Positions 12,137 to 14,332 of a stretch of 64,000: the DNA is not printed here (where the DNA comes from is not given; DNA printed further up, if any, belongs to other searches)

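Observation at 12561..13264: Chimeric variable cores in A4 and B6 show breakpoints inside the hypervariable region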

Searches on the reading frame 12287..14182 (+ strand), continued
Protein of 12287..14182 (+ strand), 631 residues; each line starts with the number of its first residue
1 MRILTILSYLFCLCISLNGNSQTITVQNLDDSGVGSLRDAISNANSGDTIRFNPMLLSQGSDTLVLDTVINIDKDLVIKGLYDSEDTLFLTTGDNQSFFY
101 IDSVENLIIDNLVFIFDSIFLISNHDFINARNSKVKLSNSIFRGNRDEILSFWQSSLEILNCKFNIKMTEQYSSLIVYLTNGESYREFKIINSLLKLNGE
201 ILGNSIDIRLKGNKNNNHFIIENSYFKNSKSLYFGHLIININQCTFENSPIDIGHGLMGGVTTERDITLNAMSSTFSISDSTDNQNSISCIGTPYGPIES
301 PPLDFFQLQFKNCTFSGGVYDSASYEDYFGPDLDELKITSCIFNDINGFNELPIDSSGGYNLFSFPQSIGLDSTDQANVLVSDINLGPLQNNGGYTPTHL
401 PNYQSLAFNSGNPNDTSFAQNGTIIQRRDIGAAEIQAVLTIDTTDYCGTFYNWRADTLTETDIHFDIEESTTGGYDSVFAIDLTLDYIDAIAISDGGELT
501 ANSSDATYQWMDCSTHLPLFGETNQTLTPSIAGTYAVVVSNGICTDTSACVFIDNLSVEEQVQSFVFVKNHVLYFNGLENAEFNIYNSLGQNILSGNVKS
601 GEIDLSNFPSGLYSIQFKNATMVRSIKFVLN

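Call 37: fold_search(model_id=the predicted structure, library=pdb)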
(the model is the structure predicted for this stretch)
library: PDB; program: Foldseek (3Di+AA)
matches with E <= 10: 1655; with E <= 0.001: 6
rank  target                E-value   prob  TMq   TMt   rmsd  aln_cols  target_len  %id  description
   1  6qps_B                6.6e-05  1.00  0.28  0.36  10.6       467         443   12  Structural characterization of a mannuronic acid specific polysaccharide family 6 lyase enzyme from human gut microbio (released 2019-09-25)
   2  9ozl_C                7.9e-05  1.00  0.29  0.47  10.0       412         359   13  Crystal structure of the polysaccharide lyase RbmB from Vibrio cholerae (released 2026-03-11)
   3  2pyh_A                2.1e-04  0.98  0.18  0.26  13.1       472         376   10  Azotobacter vinelandii Mannuronan C-5 epimerase AlgE4 A-module complexed with mannuronan trisaccharide (released 2008-05-27)
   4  1pxz_A                2.9e-04  1.00  0.22  0.37  13.6       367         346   12  1.7 Angstrom Crystal Structure of jun a 1, the major allergen from cedar pollen (released 2004-11-16)
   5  7b8b_A                5.8e-04  1.00  0.25  0.38  11.2       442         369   12  ADPG2 - ENDOPOLYGALACTURONASE FROM ARABIDOPSIS THALIANA (released 2022-06-22)
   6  6w4q_B                9.3e-04  0.77  0.15  0.14  29.2       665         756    9  Crystal structure of full-length tailspike protein 2 (TSP2, ORF211) ) from Escherichia coli O157:H7 bacteriophage CAB1 (released 2021-01-20)
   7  6nw9_C                1.0e-03  1.00  0.28  0.28  11.0       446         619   12  CRYSTAL STRUCTURE OF A TAILSPIKE PROTEIN 3 (TSP3, ORF212) FROM ESCHERICHIA COLI O157:H7 BACTERIOPHAGE CBA120 (released 2019-06-05)
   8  4c2l_A                1.2e-03  1.00  0.27  0.40  10.8       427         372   12  Crystal structure of endo-xylogalacturonan hydrolase from Aspergillus tubingensis (released 2013-09-25)
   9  7dmk_A                1.4e-03  1.00  0.26  0.23  10.8       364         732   15  PL6 alginate lyase BcAlyPL6 (released 2021-10-06)
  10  6kvh                  1.9e-03  0.84  0.16  0.25  13.6       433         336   11  The mutant crystal structure of endo-polygalacturonase (T284A) from Talaromyces leycettanus JCM 12802 (released 2020-09-09)
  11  5olr_A                2.0e-03  0.99  0.25  0.34  13.5       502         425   13  Rhamnogalacturonan lyase (released 2017-11-29)
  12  1nhc_A                2.0e-03  0.95  0.19  0.30  13.4       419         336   13  Structural insights into the processivity of endopolygalacturonase I from Aspergillus niger (released 2003-11-25)
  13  7o7t                  2.2e-03  1.00  0.24  0.22  10.1       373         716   13  Structure of the PL6 family alginate lyase Patl3640 from Pseudoalteromonas atlantica T6c in complex with 4-deoxy-L-eryth (released 2021-07-28)
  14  7dmk_B                2.3e-03  1.00  0.25  0.22  11.9       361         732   15  PL6 alginate lyase BcAlyPL6 (released 2021-10-06)
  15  6w4q_C                2.7e-03  0.72  0.18  0.15  33.0       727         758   10  Crystal structure of full-length tailspike protein 2 (TSP2, ORF211) ) from Escherichia coli O157:H7 bacteriophage CAB1 (released 2021-01-20)
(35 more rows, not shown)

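Call 43: find_related_loci(query=A1, collection=metagenome_contigs, flank=8000)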
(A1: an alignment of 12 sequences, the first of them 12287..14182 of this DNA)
Query A1 (631 aa) in metagenome_contigs; peptide patterns used: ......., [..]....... (x = any residue, [..] = any of these).
600 stretches matched a pattern, but none encodes a relative of the query by tblastn (E <= 1e-3).

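Call 46: find_encoding_contigs(protein=P0017, flank=10000, max_places=4)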
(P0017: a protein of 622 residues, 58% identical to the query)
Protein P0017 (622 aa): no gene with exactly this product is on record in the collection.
